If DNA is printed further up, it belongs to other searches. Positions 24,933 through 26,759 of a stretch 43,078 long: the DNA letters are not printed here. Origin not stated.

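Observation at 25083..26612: Complete BetI-like TetR repressor fused in frame to a divergent MetF-like methylene-THF reductase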

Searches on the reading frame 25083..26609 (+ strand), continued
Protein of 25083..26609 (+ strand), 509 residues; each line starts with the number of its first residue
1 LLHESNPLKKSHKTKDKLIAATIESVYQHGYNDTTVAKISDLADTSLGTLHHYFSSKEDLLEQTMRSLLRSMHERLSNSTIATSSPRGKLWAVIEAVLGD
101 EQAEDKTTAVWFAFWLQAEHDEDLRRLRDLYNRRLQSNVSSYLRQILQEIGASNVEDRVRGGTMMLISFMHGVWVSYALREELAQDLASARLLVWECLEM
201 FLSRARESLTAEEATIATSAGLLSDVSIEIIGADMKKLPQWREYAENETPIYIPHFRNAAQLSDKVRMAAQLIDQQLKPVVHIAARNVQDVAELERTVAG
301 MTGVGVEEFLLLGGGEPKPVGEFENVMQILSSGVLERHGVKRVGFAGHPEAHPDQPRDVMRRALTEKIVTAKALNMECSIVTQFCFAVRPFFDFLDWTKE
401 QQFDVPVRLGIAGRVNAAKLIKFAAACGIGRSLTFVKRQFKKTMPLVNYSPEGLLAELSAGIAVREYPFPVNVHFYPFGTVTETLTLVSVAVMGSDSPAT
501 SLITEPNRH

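Call 28: find_related_loci(query=A1, collection=genome_contigs, flank=8000)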
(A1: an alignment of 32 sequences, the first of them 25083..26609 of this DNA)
Query A1 (509 aa) in genome_contigs; peptide patterns used: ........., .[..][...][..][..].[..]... (x = any residue, [..] = any of these).
214 stretches matched a pattern; 56 encode a relative of the query (tblastn E <= 1e-3); 56 distinct loci.
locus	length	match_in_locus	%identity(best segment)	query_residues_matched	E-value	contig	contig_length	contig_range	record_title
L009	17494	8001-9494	57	8-501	0e+0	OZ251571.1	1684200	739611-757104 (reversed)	MAG: Gammaproteobacteria bacterium isolate 6b697a3b-8b94-4661-a581-6f508c92be73 genome assembly, chromosome: 1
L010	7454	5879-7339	58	4-491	0e+0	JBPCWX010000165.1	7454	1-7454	MAG: Gammaproteobacteria bacterium isolate MAG_seacave_3 S1Ck127_2571037, whole genome shotgun sequence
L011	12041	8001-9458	56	2-489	0e+0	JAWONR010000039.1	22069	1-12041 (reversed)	MAG: Candidatus Persebacter sydneyensis isolate Crel c29 Ga0304724_1039, whole genome shotgun sequence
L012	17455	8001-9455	53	6-491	0e+0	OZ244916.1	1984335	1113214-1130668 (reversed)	MAG: Gammaproteobacteria bacterium isolate a14b544d-f177-46ce-88e9-51ceebe1943b genome assembly, chromosome: 1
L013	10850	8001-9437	54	10-489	0e+0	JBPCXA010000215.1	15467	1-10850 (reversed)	MAG: Gammaproteobacteria bacterium isolate MAG_seacave_91 S1Ck127_13164456, whole genome shotgun sequence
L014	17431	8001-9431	56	10-487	0e+0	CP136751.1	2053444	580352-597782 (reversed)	MAG: Candidatus Zeuxoniibacter abyssi isolate AB1(2) chromosome, complete genome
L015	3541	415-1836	57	14-489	0e+0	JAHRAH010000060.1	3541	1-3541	MAG: Gammaproteobacteria bacterium isolate MEX2-MAG1 k127_418450_3100, whole genome shotgun sequence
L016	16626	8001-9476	53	10-502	0e+0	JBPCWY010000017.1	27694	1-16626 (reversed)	MAG: Gammaproteobacteria bacterium isolate MAG_seacave_22 S1Ck127_5633203, whole genome shotgun sequence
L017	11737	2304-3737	57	14-491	0e+0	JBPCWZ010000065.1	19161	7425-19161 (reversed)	MAG: Gammaproteobacteria bacterium isolate MAG_seacave_24 S1Ck127_9365125, whole genome shotgun sequence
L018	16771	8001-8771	35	222-479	2e-42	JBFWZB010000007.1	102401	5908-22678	MAG: Hyphomonadaceae bacterium isolate CA_2019_TPBS_178 NODE_1728_length_102401_cov_19.021540_TPBS, whole genome shotgun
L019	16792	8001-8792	37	222-484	1e-40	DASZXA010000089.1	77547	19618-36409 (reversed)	MAG TPA_asm: Pseudolabrys sp. isolate SMAG_U6171 k141_36527, whole genome shotgun sequence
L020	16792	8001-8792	37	222-484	2e-40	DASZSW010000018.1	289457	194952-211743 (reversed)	MAG TPA_asm: Bauldia sp. isolate SMAG_U6060 k141_184546, whole genome shotgun sequence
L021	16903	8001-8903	36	183-484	7e-39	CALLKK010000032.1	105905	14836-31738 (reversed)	MAG TPA_asm: uncultured Steroidobacter sp. isolate SRR4028141_bin.20_CONCOCT_v1.1_MAG genome assembly, contig: ERZ858510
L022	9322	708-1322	37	277-481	8e-37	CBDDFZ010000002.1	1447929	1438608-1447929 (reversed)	MAG: Alphaproteobacteria bacterium isolate b6aa2659-7d1d-45a1-9f22-567302c98a9b genome assembly, contig: contig_2, whole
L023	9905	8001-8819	32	222-494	1e-35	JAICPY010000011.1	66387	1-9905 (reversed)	MAG: Steroidobacter sp. isolate TY_HY_2_bin.4 k141_2218246_length_66387_cov_17.5479, whole genome shotgun sequence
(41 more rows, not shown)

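Call 32: find_encoding_contigs(protein=P0061, flank=8000, max_places=2)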
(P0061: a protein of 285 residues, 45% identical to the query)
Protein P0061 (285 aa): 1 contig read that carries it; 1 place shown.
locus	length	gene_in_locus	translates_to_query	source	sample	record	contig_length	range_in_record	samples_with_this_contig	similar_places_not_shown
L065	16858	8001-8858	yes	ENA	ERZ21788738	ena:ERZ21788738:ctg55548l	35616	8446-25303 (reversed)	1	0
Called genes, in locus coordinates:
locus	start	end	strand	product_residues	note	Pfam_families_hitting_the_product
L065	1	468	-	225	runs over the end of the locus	-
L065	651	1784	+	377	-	PF03235:GmrSD_N, PF01844:HNH, PF14279:HNH_5 (weak)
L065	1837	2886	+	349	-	PF13651:EcoRI_methylase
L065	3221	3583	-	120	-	-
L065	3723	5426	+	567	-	PF12760:Zn_ribbon_IS1595 (weak), PF12762:DDE_Tnp_IS1595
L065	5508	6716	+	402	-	PF13181:TPR_8 (faint), PF14559:TPR_19 (faint), PF00515:TPR_1 (faint), PF07719:TPR_2 (faint), PF13174:TPR_6 (faint), PF13424:TPR_12 (faint), PF13428:TPR_14 (faint), PF13371:TPR_9 (weak), +4 more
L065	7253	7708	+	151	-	-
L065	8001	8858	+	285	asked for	PF02219:MTHFR (weak)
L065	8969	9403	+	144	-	-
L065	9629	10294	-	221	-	-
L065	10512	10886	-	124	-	-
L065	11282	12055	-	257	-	-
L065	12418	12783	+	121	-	PF14213:DUF4325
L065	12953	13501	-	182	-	-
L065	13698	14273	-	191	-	-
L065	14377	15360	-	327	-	-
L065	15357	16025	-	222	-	PF00226:DnaJ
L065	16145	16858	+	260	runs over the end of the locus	-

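Call 38: find_encoding_contigs(protein=P0004, flank=6000, max_places=1)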
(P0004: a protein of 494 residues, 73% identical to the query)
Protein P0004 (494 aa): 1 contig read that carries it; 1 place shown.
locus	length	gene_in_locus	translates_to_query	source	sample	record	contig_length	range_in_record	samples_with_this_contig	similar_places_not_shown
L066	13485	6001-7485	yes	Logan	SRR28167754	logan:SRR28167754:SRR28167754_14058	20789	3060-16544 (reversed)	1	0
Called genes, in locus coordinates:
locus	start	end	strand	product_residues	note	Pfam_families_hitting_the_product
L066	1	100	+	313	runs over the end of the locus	PF01207:Dus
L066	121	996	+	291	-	PF01040:UbiA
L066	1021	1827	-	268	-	PF00149:Metallophos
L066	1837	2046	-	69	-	-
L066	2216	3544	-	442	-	PF00672:HAMP, PF00512:HisKA (weak), PF02518:HATPase_c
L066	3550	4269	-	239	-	PF00072:Response_reg, PF00486:Trans_reg_C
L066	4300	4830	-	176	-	PF16231:DUF4890, PF07813:LTXXQ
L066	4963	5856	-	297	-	PF26340:DNA-SBD_ScoMcrA, PF13391:HNH_2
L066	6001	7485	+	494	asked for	PF00440:TetR_N, PF13977:TetR_C_6, PF02219:MTHFR (weak)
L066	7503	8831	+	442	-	PF01571:GCV_T, PF08669:GCV_T_C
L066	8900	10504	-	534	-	PF01590:GAF, PF01966:HD, PF13487:HD_5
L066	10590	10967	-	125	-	PF01245:Ribosomal_L19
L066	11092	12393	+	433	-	PF13624:SurA_N_3, PF13145:Rotamase_2, PF13616:Rotamase_3, PF00639:Rotamase, PF13145:Rotamase_2 (weak), PF00639:Rotamase, PF13616:Rotamase_3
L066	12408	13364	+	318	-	PF04166:PdxA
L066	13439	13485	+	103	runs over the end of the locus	PF02699:YajC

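Call 39: find_encoding_contigs(protein=P0005, flank=6000, max_places=1)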
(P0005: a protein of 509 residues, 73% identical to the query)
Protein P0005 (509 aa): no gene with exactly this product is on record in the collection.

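Call 40: find_encoding_contigs(protein=P0006, flank=6000, max_places=1)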
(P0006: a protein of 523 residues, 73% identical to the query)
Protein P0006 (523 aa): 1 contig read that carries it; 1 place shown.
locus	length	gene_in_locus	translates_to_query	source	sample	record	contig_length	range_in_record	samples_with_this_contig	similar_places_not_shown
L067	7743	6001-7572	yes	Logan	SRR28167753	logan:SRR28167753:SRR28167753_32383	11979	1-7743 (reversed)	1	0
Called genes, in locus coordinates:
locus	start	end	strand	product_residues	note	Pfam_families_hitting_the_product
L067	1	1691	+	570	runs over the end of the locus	PF00753:Lactamase_B, PF23023:Anti-Pycsar_Apyc1 (faint), PF12706:Lactamase_B_2, PF10996:Beta-Casp, PF07521:RMMBL (faint)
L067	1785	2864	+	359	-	PF00793:DAHP_synth_1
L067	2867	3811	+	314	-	PF01207:Dus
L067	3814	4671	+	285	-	PF01040:UbiA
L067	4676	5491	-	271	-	PF00149:Metallophos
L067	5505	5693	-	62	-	-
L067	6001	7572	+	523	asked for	PF00440:TetR_N, PF13977:TetR_C_6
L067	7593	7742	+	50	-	?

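Call 41: find_encoding_contigs(protein=P0009, flank=6000, max_places=1)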
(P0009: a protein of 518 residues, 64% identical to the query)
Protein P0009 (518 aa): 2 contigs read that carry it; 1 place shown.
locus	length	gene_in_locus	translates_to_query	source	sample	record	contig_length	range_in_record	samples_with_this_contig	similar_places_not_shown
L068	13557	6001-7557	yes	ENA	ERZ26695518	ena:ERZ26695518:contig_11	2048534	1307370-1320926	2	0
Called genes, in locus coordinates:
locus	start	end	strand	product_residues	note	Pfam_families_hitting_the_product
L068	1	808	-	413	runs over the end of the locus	PF01555:N6_N4_Mtase, PF01844:HNH, PF14279:HNH_5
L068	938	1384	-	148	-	-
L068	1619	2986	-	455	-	PF00044:Gp_dh_N (faint), PF00070:Pyr_redox (faint), PF01210:NAD_Gly3P_dh_N (faint), PF01262:AlaDh_PNT_C (faint), PF02254:TrkA_N, PF02080:TrkA_C (weak), PF02254:TrkA_N, PF02080:TrkA_C (weak), +7 more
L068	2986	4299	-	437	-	PF00171:Aldedh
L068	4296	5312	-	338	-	-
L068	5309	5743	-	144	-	-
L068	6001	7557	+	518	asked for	PF00440:TetR_N, PF13977:TetR_C_6, PF02219:MTHFR (weak)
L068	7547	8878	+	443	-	PF01571:GCV_T, PF08669:GCV_T_C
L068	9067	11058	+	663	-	PF17191:RecG_wedge (weak), PF04851:ResIII, PF00270:DEAD, PF00271:Helicase_C, PF22590:Cas3-like_C_2 (faint), PF19833:RecG_dom3_C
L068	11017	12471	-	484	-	PF02386:TrkH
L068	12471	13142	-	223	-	PF06026:Rib_5-P_isom_A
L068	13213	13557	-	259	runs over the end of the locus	PF15515:MvaI_BcnI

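Call 44: predict_structure(alignment_id=A1)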
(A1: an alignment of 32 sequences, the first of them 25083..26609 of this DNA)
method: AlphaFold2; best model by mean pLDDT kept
length: 509 residues; sequences in the alignment: 32
mean_pLDDT: 84.2   pTM: 0.60
mean pLDDT of the five models: 84.2, 83.0, 82.5, 81.5, 80.1
residues with pLDDT >= 90: 250; 70-90: 182; 50-70: 47; < 50: 30
segments of 3 or more residues with pLDDT < 50: 1-6, 182-184, 211-217, 496-509
pLDDT, mean of each block of 10 residues (from residue 1): 50 89 93 93 92 93 94 89 91 86 73 89 92 93 94 86 86 73 63 83 71 51 90 89 90 77 91 96 93 96 97 86 94 96 93 85 96 96 89 96 96 82 73 65 65 81 87 92 86 51 37
secondary structure, 60 per line:
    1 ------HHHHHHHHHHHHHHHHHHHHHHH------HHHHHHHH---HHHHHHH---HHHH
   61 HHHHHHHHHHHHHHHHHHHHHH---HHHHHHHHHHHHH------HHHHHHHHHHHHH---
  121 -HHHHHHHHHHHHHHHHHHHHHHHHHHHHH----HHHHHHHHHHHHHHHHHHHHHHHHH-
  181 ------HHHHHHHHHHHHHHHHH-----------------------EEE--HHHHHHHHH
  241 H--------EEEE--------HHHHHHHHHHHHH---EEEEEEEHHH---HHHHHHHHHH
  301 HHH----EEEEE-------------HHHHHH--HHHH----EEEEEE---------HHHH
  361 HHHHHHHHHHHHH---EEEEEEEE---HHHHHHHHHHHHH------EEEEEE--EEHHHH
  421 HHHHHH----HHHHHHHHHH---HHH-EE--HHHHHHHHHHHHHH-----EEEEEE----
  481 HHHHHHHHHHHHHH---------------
elements in order: H7-29 H36-43 H47-53 H57-82 H86-98 H105-117 H122-150 H155-179 H187-203 E227-229 H232-241 E250-253 H262-274 E278-284 H291-303 E308-312 H326-331 H334-337 E342-347 H357-373 E377-384 H388-400 E407-412 H417-426 H431-440 H452-465 E471-476 H481-494

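Call 48: fold_search(model_id=the predicted structure, library=pdb)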
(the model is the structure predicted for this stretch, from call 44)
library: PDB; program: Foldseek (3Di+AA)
matches with E <= 10: 1811; with E <= 0.001: 396
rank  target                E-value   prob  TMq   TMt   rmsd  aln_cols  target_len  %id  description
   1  7xg9_B                4.7e-18  1.00  0.52  0.91   2.2       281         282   29  Crystal structural of methylenetetrahydrofolate reductase from Sphingobium sp. SYK-6 (released 2023-04-12)
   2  7xlf_B                6.0e-18  1.00  0.52  0.91   2.2       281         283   29  Crystal structure of CH3-THF complex of methylenetetrahydrofolate reductase from Sphingobium sp. SYK-6 (released 2023-04-26)
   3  7xg9_A                1.8e-17  1.00  0.52  0.90   2.3       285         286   29  Crystal structural of methylenetetrahydrofolate reductase from Sphingobium sp. SYK-6 (released 2023-04-12)
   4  3apy_A                1.2e-08  1.00  0.40  0.67   5.7       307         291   19  Properties and crystal structure of methylenetetrahydrofolate reductase from Thermus thermophilus HB8 (released 2011-09-14)
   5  5ume_E                4.0e-08  1.00  0.42  0.69   4.8       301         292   16  Crystal Structure of 5,10-Methylenetetrahydrofolate Reductase MetF from Haemophilus influenzae (released 2017-02-22)
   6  1zp4_B                4.6e-08  1.00  0.40  0.67   5.0       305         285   15  Glu28Gln mutant of E. coli Methylenetetrahydrofolate Reductase (oxidized) complex with Methyltetrahydrofolate (released 2005-08-09)
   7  8uy1_A                5.1e-08  1.00  0.40  0.35   6.0       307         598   16  Methylenetetrahydrofolate reductase from Chaetomium thermophilum DSM 1495, Active (R) State (released 2024-06-19)
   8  8eac_A                7.4e-08  1.00  0.39  0.66   5.8       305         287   18  Thermus thermophilus methylenetetrahydrofolate reductase (released 2023-01-18)
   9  5ume_A                7.8e-08  1.00  0.42  0.70   4.7       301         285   16  Crystal Structure of 5,10-Methylenetetrahydrofolate Reductase MetF from Haemophilus influenzae (released 2017-02-22)
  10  8uy1_C                1.2e-07  1.00  0.39  0.34   5.3       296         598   15  Methylenetetrahydrofolate reductase from Chaetomium thermophilum DSM 1495, Active (R) State (released 2024-06-19)
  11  5ume_C                1.4e-07  1.00  0.42  0.70   4.7       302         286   16  Crystal Structure of 5,10-Methylenetetrahydrofolate Reductase MetF from Haemophilus influenzae (released 2017-02-22)
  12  6pey_B                1.5e-07  1.00  0.41  0.66   5.0       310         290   13  MTHFR with mutation Asp120Ala (released 2019-09-25)
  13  1v93                  1.7e-07  1.00  0.42  0.68   5.1       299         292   18  5,10-Methylenetetrahydrofolate Reductase from Thermus thermophilus HB8 (released 2004-02-03)
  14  3fst_A                1.7e-07  1.00  0.42  0.71   4.3       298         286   17  Crystal Structure of Escherichia coli Methylenetetrahydrofolate Reductase Mutant Phe223Leu at pH 7.4 (released 2009-08-25)
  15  1zrq_B                1.7e-07  1.00  0.41  0.67   4.8       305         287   15  Escherichia coli Methylenetetrahydrofolate Reductase (reduced) complexed with NADH, pH 6.0 (released 2005-08-09)
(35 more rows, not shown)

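Call 55: search_protein_families(library=pfam, proteins=[L068:5312-5743:-, L068:4299-5312:-, L068:2989-4299:-, L001:12046-13539:-, L004:11074-12714:+, L001:11136-12023:-], max_evalue=0.00001)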
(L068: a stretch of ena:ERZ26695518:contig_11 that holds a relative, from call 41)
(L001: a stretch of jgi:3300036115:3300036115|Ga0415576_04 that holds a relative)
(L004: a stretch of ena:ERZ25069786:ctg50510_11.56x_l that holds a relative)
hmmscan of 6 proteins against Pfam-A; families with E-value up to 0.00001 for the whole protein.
L068:5312-5743:- (144 aa): 0 families

L068:4299-5312:- (338 aa): 0 families

L068:2989-4299:- (437 aa): 1 family
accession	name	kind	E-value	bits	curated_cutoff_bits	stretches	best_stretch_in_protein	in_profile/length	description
PF00171.27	Aldedh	-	7e-25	87.9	23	2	6-293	22-299/461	Aldehyde dehydrogenase family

L001:12046-13539:- (498 aa): 1 family
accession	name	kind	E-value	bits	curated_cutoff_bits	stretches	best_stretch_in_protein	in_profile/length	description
PF00171.27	Aldedh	-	1e-160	535.8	23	1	35-492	7-460/461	Aldehyde dehydrogenase family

L004:11074-12714:+ (547 aa): 4 families
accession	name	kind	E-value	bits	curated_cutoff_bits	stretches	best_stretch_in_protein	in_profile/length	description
PF00732.25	GMC_oxred_N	-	5.3e-50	170.7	23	1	5-301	1-217/218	GMC oxidoreductase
PF05199.19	GMC_oxred_C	-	1.1e-38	133.3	24.6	1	392-527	1-139/139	GMC oxidoreductase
PF01266.30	DAO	-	1.5e-07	31.8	27.9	0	6-38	1-32/353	FAD dependent oxidoreductase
PF05834.18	Lycopene_cycl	-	3.2e-06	26.9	23.4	1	6-70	1-67/380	Lycopene cyclase protein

L001:11136-12023:- (296 aa): 1 family
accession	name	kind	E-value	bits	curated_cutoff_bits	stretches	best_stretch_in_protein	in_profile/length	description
PF00892.27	EamA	-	4.6e-40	137.5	28.2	2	8-137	6-134/135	EamA-like transporter family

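Call 56: search_protein_families(library=ncbifam, proteins=[L004:11074-12714:+, L001:12046-13539:-, L001:4507-6132:-, L001:7067-7816:-], max_evalue=1e-20)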
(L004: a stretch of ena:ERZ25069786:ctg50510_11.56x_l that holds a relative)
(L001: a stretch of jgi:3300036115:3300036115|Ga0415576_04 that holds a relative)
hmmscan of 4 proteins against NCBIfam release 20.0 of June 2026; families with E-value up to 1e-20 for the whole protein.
L004:11074-12714:+ (547 aa): 5 families
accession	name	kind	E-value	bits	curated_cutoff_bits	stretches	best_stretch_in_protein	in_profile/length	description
NF002550.0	PRK02106.1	subfamily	1.6e-216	720.2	605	1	3-541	4-541/563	choline dehydrogenase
TIGR01810.1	betA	equivalog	3.5e-195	649.7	732.1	1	6-538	1-530/532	choline dehydrogenase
TIGR03970.1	mycofact_MftG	equivalog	6.3e-96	322.2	387.45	2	6-317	2-308/487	mycofactocin dehydrogenase MftG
TIGR04542.1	GMC_mycofac_2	equivalog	5.4e-42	144.3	400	1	6-281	1-245/425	mycofactocin system GMC family oxidoreductase MftG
NF038210.1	GMC_mycofac_3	equivalog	1.9e-23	83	300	0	467-534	351-412/418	mycofactocin system GMC family oxidoreductase MftG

L001:12046-13539:- (498 aa): 38 families (the best 25 are shown)
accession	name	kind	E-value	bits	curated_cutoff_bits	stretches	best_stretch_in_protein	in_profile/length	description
NF007352.0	PRK09847.1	equivalog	5e-164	546.5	850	1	8-497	8-493/495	aldehyde dehydrogenase PuuC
NF010000.0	PRK13473.1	subfamily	2e-144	481.8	615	1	20-492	3-469/475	aminobutyraldehyde dehydrogenase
NF045736.1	PaDhStyDRhodo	equivalog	2.4e-143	478.2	800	1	20-492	3-474/479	phenylacetaldehyde dehydrogenase StyD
NF009725.0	PRK13252.1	equivalog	1.1e-140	469.4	593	1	19-497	6-481/488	betaine-aldehyde dehydrogenase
TIGR01804.1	BADH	equivalog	3.5e-140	467.6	668.6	1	23-491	1-467/467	betaine-aldehyde dehydrogenase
NF045735.1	PaDhStyDPseudo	equivalog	5.6e-136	454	850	1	19-493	2-479/483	phenylacetaldehyde dehydrogenase StyD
TIGR02299.1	HpaE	equivalog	1.9e-131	439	638.35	1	21-493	2-474/488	5-carboxymethyl-2-hydroxymuconate semialdehyde dehydrogenase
NF050026.1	AcaldDHExaC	equivalog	2e-127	425.9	900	1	15-495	11-493/503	acetaldehyde dehydrogenase ExaC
TIGR03216.1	OH_muco_semi_DH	equivalog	1.1e-124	416.8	693.25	1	22-495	3-479/481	2-hydroxymuconic semialdehyde dehydrogenase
TIGR03374.1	ABALDH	equivalog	6.3e-113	378.1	909.3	1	21-491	3-467/472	aminobutyraldehyde dehydrogenase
TIGR01780.1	SSADH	subfamily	5.9e-110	368.2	646.35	1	39-491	1-448/448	succinate-semialdehyde dehydrogenase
NF042993.1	AlphKGSA_gudD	equivalog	1.2e-104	350.8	770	1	23-494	7-479/481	alpha-ketoglutaric semialdehyde dehydrogenase GucD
NF006916.0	PRK09407.1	equivalog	2.8e-102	343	521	1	30-492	29-489/526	succinic semialdehyde dehydrogenase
TIGR04284.1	aldehy_Rv0768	hypoth_equivalog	5.1e-102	342.3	775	1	21-491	2-474/480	aldehyde dehydrogenase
NF052305.1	DioxValDhHalo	equivalog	7.4e-101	338.4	750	1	21-491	6-477/483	2,5-dioxovalerate dehydrogenase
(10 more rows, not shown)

L001:4507-6132:- (542 aa): 2 families
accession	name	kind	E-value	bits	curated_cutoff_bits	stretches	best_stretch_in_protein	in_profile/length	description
NF007450.0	PRK10015.1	subfamily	1.6e-32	112.8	466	1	8-383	5-367/429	FAD-dependent oxidoreductase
NF007542.0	PRK10157.1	subfamily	1.5e-28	99.7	610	1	9-359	6-342/428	FAD-dependent oxidoreductase FixC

L001:7067-7816:- (250 aa): 2 families
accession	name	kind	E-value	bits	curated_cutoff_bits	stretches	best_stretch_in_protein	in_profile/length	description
NF040731.1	flavo_sub_EftB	exception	7.8e-32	110.6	445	1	3-211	2-212/260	electron transfer flavoprotein subunit beta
NF042971.1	AcrlCoAredClosAcrB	equivalog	2.4e-27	95.6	475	1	1-202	1-205/266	acryloyl-CoA reductase electron transfer subunit gamma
